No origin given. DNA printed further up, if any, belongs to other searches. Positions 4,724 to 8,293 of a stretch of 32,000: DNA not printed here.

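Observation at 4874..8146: Sensor histidine kinase fused in-frame to a complete astacin (M12A) metalloprotease and a YbaY/YscW-like domain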

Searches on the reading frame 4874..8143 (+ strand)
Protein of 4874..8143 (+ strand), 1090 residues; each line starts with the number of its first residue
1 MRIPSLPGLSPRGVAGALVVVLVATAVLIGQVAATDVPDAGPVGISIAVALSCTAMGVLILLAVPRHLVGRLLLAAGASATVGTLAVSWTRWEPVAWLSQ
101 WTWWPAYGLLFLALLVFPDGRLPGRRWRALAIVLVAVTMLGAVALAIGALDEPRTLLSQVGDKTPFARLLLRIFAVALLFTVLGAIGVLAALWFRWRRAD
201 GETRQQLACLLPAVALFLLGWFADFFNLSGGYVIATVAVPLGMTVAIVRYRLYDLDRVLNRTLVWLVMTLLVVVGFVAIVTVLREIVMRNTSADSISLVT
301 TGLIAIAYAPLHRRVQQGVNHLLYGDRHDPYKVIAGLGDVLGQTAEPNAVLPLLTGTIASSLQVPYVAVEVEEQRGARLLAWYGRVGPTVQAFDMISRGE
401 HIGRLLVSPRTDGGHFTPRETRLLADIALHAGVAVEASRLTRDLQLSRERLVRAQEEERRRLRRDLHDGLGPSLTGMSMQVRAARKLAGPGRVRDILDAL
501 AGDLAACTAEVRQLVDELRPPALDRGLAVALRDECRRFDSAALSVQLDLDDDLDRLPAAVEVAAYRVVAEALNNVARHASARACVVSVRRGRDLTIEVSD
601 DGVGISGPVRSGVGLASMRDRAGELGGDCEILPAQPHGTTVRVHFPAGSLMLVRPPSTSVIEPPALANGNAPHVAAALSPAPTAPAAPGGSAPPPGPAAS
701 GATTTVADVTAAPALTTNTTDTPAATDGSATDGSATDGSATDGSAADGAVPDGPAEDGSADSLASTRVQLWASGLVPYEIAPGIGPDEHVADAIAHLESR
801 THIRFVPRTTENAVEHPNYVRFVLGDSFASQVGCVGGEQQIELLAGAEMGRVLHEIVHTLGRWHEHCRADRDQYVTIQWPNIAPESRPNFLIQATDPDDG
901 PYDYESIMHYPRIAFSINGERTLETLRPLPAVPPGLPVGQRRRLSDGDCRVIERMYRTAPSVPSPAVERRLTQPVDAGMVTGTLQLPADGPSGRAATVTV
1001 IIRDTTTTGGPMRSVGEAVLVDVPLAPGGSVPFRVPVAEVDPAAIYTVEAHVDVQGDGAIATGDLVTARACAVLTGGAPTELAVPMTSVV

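Call 4: search_protein_families(library=pfam, proteins=[window:4874-8143:+], max_evalue=1)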
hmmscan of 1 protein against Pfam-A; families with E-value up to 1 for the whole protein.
window:4874-8143:+ (1090 aa): 6 families
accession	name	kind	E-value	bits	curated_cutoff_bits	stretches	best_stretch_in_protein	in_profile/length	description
PF01400.30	Astacin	-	7.5e-36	124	22.5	1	771-957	2-187/189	Astacin (Peptidase family M12A)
PF07730.19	HisKA_3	-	2.7e-15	57.1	24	1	458-523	1-68/68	Histidine kinase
PF02518.31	HATPase_c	-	5.7e-11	43.3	26.4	1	561-647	3-109/111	Histidine kinase-, DNA gyrase B-, and HSP90-like ATPase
PF09619.16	YscW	-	0.0067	17.2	22.6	1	979-1064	5-90/107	Type III secretion system lipoprotein chaperone (YscW)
PF13581.12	HATPase_c_2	-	0.03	14.8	27.4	1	567-609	35-82/127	Histidine kinase-like ATPase domain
PF13314.11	DUF4083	-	0.1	13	25.4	1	262-292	5-35/57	Domain of unknown function (DUF4083)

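Call 5: search_protein_families(library=ncbifam, proteins=[window:4874-8143:+], max_evalue=0.1)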
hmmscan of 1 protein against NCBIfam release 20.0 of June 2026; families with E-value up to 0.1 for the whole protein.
window:4874-8143:+ (1090 aa): 12 families
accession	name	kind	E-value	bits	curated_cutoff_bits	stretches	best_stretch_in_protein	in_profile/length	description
NF045530.1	LegP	equivalog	7.3e-54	182.9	300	1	769-957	56-243/244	Dot/Icm T4SS effector Zinc-dependent metalloprotease LegP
NF052443.1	SensHisKinMctS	equivalog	1.9e-31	108.9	700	1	444-648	236-449/457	two-component system sensor histidine kinase MctS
NF008649.0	PRK11644.1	equivalog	1.8e-25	89.7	408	1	438-647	284-496/499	signal transduction histidine-protein kinase/phosphatase UhpB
NF007896.0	PRK10600.1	equivalog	1.8e-23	83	578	1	456-647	388-585/598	nitrate/nitrite two-component system sensor histidine kinase NarX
NF008184.0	PRK10935.1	equivalog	1.2e-16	60.5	553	1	448-647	355-559/565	nitrate/nitrite two-component system sensor histidine kinase NarQ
NF052531.1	Strep_LiaS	equivalog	2.6e-14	53.2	450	1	438-646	108-326/328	envelope stress sensor histidine kinase LiaS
NF047786.1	his_kin_MadS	equivalog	2.8e-14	53.1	500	1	444-644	211-432/434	MadS family sensor histidine kinase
NF047322.1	HK_morpho_MacS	equivalog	1.5e-11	44.1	300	1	420-646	145-367/367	MacS family sensor histidine kinase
NF051872.1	HisKinPhyk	equivalog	4.2e-06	25.6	750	1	568-646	454-537/537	sensor histidine kinase PhyK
NF041945.1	LuxN_Vibrio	equivalog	0.011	13.9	1550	1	261-337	250-326/839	quorum-sensing autoinducer 1 sensor kinase/phosphatase LuxN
NF007898.0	PRK10604.1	equivalog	0.032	13.4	478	1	564-610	320-366/433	two-component system sensor histidine kinase RstB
NF011627.0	PRK15053.1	equivalog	0.077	11.6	656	0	511-619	379-494/552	sensor histidine kinase DpiB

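Call 7: find_homologous_proteins(query=window:4874-8143:+)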
Query window:4874-8143:+ (1090 aa): 3791 proteins with E <= 0.001 among 8000 candidates; the best 120 are listed.
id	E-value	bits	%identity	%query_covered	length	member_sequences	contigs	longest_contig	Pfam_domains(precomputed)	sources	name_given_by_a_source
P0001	0.0e+0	1777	76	100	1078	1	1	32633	PF07730.20,PF01400.32,PF02518.32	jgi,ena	-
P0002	0.0e+0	1673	73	100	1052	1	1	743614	PF07730.20,PF01400.32,PF02518.32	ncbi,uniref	ncbi:M12 family metallopeptidase [Cryptosporangium japonicum]|uniref:Peptidase M12A domain-containin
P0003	0.0e+0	1646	81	64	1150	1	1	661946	PF07730.20,PF01400.32,PF02518.32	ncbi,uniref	ncbi:M12 family metallopeptidase [Cryptosporangium sp. NPDC048952]|uniref:M12 family metallopeptidas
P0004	0.0e+0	1645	82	59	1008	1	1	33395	PF07730.20,PF01400.32,PF02518.32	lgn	-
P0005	0.0e+0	1612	80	64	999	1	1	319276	PF07730.20,PF01400.32,PF02518.32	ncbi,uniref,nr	ncbi:M12 family metallopeptidase [Cryptosporangium phraense]|uniref:Peptidase M12A domain-containing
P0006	0.0e+0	1596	80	61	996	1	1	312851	PF07730.20,PF01400.32,PF02518.32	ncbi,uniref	ncbi:M12 family metallopeptidase [Cryptosporangium sp. NPDC051539]|uniref:M12 family metallopeptidas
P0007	0.0e+0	1583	69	100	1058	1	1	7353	PF07730.20,PF01400.32,PF02518.32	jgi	jgi:two-component system NarL family sensor kinase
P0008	0.0e+0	1562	100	67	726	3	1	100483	PF07730.20,PF02518.32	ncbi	ncbi:sensor histidine kinase, partial [Cryptosporangium minutisporangium]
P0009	0.0e+0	1532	67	99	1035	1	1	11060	PF07730.20,PF01400.32,PF02518.32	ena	-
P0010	0.0e+0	1095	77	61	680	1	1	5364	PF07730.20,PF02518.32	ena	-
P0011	5.9e-230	784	59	59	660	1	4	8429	PF07730.20,PF02518.32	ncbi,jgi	jgi:signal transduction histidine kinase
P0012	2.0e-228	779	60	56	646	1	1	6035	PF07730.20,PF02518.32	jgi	jgi:signal transduction histidine kinase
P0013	1.3e-226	773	62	55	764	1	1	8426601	PF07730.20,PF02518.32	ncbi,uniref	ncbi:histidine kinase [Plantactinospora sp. WMMB334]|uniref:histidine kinase n=1 Tax=Plantactinospor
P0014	1.5e-226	773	55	65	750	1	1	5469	PF07730.20,PF02518.32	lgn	-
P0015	1.8e-226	773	58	58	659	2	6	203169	PF07730.20,PF02518.32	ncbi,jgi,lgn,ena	-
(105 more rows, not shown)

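Call 28: find_encoding_contigs(protein=P0002, flank=6000, max_places=2)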
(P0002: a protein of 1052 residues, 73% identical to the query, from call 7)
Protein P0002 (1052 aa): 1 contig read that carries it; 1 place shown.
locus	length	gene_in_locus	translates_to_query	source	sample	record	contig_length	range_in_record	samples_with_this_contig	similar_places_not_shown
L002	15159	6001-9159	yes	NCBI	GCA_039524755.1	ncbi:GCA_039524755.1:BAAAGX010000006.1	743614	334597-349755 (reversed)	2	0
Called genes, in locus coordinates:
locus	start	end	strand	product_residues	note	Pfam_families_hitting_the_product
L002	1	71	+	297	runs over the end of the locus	PF01435:Peptidase_M48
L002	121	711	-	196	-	PF11706:zf-CGNR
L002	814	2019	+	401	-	PF07690:MFS_1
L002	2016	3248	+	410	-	PF07690:MFS_1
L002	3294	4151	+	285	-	PF08450:SGL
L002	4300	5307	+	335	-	PF25608:NAL1_N (weak)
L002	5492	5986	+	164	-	-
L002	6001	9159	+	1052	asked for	PF07730:HisKA_3, PF02518:HATPase_c, PF01400:Astacin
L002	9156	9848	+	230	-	PF00072:Response_reg, PF00196:GerE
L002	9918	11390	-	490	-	PF09335:VTT_dom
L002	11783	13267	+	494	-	-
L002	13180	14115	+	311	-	-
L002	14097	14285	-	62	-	-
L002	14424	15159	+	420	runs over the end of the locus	PF13796:Sensor, PF07730:HisKA_3, PF02518:HATPase_c (weak)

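Call 29: find_encoding_contigs(protein=P0013, flank=6000, max_places=2)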
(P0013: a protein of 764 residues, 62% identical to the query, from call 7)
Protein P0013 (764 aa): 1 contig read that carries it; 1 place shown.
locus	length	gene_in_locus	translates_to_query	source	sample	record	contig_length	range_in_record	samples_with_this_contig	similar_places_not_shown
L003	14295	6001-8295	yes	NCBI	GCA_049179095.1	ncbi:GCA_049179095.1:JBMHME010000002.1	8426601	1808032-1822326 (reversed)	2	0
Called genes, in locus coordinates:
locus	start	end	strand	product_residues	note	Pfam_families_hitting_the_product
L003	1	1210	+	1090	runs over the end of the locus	-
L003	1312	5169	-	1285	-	-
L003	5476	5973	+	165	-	-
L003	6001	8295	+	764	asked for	PF07730:HisKA_3, PF02518:HATPase_c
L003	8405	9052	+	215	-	PF00072:Response_reg, PF00196:GerE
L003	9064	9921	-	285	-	PF03372:Exo_endo_phos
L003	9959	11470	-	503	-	PF01569:PAP2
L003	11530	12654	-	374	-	PF03631:Virul_fac_BrkB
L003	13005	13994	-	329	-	PF00781:DAGK_cat, PF19279:YegS_C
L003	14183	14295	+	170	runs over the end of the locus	PF04978:MST, PF12867:DinB_2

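Call 30: find_encoding_contigs(protein=P0007, flank=6000, max_places=2)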
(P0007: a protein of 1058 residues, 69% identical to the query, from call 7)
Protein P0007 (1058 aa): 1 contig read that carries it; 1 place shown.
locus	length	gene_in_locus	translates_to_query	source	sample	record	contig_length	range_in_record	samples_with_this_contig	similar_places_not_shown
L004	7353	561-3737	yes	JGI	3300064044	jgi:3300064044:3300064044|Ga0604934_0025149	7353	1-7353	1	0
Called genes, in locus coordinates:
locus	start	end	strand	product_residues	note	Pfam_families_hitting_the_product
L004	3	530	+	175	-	?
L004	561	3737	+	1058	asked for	PF07730:HisKA_3, PF02518:HATPase_c, PF01400:Astacin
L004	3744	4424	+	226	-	PF00072:Response_reg, PF00196:GerE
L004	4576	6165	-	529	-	-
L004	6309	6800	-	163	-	PF04461:YajQ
